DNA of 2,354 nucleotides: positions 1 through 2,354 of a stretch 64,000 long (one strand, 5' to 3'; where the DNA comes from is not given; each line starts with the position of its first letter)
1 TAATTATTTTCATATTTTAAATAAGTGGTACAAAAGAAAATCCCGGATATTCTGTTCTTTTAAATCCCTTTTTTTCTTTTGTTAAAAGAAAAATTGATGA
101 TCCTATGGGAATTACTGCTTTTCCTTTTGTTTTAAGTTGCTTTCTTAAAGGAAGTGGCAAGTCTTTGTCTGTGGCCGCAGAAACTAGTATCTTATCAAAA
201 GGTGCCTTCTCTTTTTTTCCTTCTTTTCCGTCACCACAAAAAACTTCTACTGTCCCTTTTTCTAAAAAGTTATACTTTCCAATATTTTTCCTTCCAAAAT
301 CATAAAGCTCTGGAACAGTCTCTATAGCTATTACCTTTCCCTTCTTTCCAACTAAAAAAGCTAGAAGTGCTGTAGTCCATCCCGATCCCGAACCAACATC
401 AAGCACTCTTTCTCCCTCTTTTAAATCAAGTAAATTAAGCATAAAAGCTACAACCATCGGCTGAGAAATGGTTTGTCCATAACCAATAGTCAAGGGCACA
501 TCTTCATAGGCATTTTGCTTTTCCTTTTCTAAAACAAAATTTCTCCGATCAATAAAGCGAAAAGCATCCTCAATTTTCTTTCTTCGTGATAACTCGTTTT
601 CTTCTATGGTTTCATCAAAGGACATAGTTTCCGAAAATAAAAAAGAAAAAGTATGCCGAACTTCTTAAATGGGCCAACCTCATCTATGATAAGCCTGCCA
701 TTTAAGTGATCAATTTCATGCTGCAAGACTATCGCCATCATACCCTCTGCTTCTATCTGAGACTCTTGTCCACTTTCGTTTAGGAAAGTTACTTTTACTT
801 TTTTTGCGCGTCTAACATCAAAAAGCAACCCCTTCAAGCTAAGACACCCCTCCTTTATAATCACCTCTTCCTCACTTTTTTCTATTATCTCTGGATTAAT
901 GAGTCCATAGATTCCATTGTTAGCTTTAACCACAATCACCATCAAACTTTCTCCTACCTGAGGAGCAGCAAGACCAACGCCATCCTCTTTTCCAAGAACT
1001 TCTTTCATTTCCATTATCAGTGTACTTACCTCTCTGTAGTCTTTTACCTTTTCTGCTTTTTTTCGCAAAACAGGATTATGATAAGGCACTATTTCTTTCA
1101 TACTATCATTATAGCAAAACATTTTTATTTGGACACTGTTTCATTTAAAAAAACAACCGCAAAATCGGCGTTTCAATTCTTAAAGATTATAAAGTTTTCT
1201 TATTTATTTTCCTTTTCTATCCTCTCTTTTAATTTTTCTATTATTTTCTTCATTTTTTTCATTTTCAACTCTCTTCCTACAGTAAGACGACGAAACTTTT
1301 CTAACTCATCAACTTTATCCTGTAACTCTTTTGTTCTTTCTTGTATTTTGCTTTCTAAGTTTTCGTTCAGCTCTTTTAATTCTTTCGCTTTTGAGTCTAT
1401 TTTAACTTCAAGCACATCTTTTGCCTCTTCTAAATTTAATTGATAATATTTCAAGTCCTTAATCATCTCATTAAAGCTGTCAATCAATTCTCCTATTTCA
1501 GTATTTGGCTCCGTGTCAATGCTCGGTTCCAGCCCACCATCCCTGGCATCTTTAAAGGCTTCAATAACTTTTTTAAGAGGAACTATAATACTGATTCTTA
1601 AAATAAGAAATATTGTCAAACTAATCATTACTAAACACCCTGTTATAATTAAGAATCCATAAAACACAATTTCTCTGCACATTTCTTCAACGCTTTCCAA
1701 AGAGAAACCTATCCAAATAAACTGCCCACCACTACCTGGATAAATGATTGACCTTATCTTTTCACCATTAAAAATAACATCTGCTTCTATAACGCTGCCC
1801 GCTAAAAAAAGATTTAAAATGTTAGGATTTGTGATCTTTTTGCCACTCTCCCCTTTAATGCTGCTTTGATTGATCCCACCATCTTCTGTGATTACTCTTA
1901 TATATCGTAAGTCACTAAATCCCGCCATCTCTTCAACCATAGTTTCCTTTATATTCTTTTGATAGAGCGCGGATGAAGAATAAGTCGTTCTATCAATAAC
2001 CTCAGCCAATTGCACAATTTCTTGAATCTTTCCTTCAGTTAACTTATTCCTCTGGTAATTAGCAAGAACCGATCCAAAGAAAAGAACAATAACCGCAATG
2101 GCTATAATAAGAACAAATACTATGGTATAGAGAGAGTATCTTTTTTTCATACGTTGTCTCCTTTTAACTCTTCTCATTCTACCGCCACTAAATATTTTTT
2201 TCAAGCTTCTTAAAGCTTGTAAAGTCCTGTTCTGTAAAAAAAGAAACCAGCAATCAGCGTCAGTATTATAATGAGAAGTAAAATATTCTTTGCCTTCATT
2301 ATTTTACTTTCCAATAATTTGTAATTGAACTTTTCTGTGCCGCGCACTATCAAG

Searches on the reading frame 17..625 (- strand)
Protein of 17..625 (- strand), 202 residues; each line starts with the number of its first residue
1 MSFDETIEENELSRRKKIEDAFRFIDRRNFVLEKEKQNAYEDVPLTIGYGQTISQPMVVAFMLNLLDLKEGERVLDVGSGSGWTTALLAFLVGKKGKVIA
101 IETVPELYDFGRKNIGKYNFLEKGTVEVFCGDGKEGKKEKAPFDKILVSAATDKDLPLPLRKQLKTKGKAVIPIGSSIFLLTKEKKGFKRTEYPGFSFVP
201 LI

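Call 99: search_protein_families(library=pfam, proteins=[window:17-625:-], max_evalue=0.0001)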
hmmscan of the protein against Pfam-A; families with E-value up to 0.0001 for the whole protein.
window:17-625:- (202 aa): 6 families
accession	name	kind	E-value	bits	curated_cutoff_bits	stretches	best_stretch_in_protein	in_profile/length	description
PF01135.25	PCMT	-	3.9e-51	174.2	20.3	1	8-201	11-205/210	Protein-L-isoaspartate(D-aspartate) O-methyltransferase (PCMT)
PF13649.12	Methyltransf_25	-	2.1e-07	32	27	1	74-150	1-72/97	Methyltransferase domain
PF01189.24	Methyltr_RsmB-F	-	2.2e-06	27.9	27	1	65-150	3-87/199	16S rRNA methyltransferase RsmB/F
PF01209.24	Ubie_methyltran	-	2.2e-06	27.7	20.1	1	61-149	38-123/233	ubiE/COQ5 methyltransferase family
PF13847.12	Methyltransf_31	-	4.1e-06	27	27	1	69-168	2-105/145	Methyltransferase domain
PF01596.23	Methyltransf_3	-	6.8e-05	22.7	22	0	60-149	34-127/204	O-methyltransferase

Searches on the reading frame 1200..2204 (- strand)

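Call 99: search_protein_families(library=pfam, proteins=[window:1200-2204:-], max_evalue=0.0001)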
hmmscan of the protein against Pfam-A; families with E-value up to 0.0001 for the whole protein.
window:1200-2204:- (334 aa): 1 family
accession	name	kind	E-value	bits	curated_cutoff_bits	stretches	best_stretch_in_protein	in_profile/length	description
PF00672.30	HAMP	-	5.5e-08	33.4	25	1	205-251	5-51/53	HAMP domain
